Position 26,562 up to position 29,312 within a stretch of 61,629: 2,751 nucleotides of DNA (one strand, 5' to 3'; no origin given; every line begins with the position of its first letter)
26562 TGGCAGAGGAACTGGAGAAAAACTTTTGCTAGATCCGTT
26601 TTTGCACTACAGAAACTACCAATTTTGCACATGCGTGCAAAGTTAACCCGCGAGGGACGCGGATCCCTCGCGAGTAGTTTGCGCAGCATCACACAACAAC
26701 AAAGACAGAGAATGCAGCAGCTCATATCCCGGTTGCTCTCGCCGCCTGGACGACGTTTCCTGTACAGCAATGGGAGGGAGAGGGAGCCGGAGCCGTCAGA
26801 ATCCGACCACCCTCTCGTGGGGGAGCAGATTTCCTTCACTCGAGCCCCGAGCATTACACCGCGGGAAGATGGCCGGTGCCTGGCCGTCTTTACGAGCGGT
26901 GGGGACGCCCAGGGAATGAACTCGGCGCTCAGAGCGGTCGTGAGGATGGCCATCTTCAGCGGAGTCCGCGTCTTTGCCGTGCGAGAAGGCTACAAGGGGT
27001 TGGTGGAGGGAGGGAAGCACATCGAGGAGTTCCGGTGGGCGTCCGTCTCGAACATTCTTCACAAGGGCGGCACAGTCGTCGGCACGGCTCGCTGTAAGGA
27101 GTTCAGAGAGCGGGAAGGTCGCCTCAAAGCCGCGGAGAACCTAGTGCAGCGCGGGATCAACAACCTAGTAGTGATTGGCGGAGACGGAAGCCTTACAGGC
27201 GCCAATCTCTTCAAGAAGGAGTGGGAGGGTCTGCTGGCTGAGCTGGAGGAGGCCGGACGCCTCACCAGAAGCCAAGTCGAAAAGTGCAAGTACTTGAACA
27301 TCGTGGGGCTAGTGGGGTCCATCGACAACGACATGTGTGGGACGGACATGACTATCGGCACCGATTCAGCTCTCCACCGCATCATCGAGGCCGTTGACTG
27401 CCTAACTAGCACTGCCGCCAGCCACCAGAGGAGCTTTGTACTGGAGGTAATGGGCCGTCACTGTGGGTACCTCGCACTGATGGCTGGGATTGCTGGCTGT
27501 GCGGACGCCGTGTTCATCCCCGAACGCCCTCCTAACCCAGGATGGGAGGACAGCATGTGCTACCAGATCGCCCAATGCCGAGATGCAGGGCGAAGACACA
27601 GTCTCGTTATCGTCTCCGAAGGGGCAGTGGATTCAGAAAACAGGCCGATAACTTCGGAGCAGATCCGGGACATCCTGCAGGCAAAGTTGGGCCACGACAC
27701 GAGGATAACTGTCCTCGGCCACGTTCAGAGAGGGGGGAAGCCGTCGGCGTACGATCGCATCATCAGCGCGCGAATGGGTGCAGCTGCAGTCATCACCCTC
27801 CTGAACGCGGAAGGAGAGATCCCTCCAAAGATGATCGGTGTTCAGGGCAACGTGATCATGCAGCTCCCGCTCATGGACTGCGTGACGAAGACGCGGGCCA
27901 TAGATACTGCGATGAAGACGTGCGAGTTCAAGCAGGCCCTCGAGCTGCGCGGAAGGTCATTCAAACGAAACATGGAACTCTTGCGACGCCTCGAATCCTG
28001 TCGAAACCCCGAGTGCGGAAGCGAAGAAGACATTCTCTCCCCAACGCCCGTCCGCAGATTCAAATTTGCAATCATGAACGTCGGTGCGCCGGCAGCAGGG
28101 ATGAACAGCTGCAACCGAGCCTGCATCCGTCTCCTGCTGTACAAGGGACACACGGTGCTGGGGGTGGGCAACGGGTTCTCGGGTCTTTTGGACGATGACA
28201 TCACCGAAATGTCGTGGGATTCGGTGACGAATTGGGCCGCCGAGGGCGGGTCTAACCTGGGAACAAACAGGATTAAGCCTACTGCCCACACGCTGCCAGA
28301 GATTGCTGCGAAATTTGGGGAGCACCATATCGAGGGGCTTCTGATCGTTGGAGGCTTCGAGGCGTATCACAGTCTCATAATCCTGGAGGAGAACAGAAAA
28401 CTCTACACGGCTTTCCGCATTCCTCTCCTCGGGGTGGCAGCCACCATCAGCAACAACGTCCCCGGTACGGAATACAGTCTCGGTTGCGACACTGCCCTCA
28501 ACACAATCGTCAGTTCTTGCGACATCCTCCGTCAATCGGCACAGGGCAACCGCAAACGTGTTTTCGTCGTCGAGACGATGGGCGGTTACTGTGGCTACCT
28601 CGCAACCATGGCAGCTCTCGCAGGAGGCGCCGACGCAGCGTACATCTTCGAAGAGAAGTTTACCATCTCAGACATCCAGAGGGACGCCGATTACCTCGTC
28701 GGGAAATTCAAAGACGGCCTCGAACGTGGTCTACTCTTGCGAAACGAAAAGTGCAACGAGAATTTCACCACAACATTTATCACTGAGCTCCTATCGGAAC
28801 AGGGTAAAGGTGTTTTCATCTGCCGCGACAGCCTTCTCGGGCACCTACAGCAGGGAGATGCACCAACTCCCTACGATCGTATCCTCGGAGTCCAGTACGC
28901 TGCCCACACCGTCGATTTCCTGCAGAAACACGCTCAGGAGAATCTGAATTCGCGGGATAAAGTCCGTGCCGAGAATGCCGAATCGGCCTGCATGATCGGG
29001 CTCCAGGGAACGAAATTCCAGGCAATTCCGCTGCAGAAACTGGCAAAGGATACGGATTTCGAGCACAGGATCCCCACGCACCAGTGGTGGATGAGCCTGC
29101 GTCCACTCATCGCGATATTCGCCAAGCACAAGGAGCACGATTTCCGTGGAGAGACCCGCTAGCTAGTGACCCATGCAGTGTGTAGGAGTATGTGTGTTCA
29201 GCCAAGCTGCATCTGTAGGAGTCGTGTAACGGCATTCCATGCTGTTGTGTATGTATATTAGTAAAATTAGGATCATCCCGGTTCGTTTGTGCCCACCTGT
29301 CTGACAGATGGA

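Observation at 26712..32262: Convergent pair of intronless phosphofructokinase genes sharing a ~135-bp near-identical tract (gene conversion signature)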

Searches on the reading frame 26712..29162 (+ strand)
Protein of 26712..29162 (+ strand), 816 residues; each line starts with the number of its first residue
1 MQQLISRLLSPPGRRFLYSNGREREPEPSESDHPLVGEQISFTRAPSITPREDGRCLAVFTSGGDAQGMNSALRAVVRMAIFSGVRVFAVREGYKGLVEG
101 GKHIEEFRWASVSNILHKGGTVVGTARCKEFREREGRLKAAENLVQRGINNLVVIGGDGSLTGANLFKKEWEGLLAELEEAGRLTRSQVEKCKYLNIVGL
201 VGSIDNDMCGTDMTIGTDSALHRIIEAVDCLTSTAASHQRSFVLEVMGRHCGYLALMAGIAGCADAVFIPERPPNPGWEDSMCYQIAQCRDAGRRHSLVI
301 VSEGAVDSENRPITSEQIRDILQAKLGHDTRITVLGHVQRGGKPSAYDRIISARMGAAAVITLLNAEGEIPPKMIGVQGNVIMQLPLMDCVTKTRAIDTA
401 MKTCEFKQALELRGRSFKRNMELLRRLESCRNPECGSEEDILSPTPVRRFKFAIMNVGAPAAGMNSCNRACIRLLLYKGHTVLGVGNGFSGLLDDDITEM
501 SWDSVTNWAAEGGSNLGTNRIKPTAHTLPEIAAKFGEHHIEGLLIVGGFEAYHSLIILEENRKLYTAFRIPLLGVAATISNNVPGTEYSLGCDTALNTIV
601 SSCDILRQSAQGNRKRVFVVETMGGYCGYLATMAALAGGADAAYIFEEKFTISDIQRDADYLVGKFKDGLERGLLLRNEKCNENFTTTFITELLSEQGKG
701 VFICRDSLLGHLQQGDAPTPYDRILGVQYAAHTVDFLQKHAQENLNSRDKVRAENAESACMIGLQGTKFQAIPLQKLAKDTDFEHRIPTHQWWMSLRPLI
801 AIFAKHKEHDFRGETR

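Call 6: search_protein_families(library=pfam, proteins=[window:26712-29162:+])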
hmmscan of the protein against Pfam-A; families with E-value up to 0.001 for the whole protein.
window:26712-29162:+ (816 aa): 1 family
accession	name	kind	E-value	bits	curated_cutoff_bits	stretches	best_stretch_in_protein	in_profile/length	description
PF00365.25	PFK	-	5.9e-190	629.8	30.9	2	57-360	2-274/277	Phosphofructokinase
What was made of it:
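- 26712..29162 (+): PFK-A: single-exon, animal-type ATP-dependent 6-phosphofructokinase, 816 aa (deposited as Geodia barretti CAI8020740.1). Two PF00365 domains, E = 6e-190 (call 6).
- On Animal-type (fused two-half) ATP-dependent 6-phosphofructokinase, PFK-1: Two PF00365 stretches in each protein (call 6).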

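Call 32: search_solved_structures(query=window:26712-29162:+, max_evalue=1e-100, show_alignments=1)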
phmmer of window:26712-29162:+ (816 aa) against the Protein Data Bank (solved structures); distinct sequences matched with E-value up to 1e-100: 11.
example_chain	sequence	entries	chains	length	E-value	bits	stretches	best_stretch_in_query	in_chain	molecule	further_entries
4omt_A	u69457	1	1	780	2e-270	902.8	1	54-807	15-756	6-phosphofructokinase, muscle type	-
4xyj_A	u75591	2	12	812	1e-269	900.4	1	54-808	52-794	ATP-dependent 6-phosphofructokinase, platelet type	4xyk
3o8l_A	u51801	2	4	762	4.5e-269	898.3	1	54-807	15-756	6-phosphofructokinase, muscle type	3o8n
7tff_A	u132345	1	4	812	5.3e-269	898.1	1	54-808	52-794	ATP-dependent 6-phosphofructokinase, platelet type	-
4wl0_A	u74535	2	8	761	3.4e-267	892.1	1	56-804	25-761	ATP-dependent 6-phosphofructokinase, platelet type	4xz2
4rh3_A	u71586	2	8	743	3.9e-267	891.9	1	56-804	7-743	ATP-dependent 6-phosphofructokinase, platelet type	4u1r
7lw1_A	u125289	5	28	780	1.9e-253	846.6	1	53-807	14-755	ATP-dependent 6-phosphofructokinase, liver type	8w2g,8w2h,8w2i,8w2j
3opy_A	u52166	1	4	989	1.2e-194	652.1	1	49-739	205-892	6-phosphofructo-1-kinase alpha-subunit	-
3o8o_B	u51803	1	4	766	2.1e-194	651.4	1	55-798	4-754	6-phosphofructokinase subunit beta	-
3opy_B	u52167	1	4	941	1.3e-189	635.5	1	55-799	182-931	6-phosphofructo-1-kinase beta-subunit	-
3o8o_A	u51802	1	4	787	9.6e-186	622.7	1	55-745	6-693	6-phosphofructokinase subunit alpha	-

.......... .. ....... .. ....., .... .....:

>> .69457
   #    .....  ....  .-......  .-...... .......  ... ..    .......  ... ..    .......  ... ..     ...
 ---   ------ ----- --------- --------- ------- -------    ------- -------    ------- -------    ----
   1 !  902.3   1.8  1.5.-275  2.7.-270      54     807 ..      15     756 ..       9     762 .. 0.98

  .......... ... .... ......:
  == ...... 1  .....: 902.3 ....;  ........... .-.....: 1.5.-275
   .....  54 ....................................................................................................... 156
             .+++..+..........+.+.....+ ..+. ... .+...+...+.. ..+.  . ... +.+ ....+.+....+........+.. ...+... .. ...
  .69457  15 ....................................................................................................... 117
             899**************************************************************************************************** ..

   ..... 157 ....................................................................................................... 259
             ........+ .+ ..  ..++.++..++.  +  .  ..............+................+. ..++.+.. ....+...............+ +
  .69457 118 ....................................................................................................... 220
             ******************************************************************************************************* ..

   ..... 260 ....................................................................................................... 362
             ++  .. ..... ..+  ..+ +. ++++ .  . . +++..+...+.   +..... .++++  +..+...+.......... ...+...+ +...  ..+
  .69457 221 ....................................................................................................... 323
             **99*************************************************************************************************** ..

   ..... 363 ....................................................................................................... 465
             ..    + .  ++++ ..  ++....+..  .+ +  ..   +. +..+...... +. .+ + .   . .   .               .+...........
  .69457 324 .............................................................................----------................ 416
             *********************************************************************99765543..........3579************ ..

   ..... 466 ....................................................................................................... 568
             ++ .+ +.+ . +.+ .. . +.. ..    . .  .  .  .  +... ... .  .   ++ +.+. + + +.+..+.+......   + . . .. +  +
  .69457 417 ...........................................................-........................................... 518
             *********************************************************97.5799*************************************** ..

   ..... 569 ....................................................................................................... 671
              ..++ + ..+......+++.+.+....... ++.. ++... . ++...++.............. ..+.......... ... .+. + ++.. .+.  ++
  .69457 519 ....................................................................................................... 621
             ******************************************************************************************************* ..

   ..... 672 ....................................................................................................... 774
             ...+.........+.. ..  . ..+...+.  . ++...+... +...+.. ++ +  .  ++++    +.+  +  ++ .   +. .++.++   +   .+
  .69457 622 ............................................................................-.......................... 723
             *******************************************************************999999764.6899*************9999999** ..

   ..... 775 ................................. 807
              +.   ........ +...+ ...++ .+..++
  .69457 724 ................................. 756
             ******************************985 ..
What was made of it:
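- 26712..29162 (+): Full-length alignment to human PFKM 4omt, E = 2e-270 (call 32).
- On Animal-type (fused two-half) ATP-dependent 6-phosphofructokinase, PFK-1: Residues 54-807 align to human PFKM 15-756 at E = 2e-270 (call 32). The alignment in call 32 places SIDND, SHQR and EVMGR of both copies on those positions.
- On Horizontally acquired gene: Human structures score far above fungal ones (call 32).
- Checked: B is 29761-32262 (-), 833 aa. Both carry two PF00365 PFK domains (call 6) and align end to end with human PFKM (call 32).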
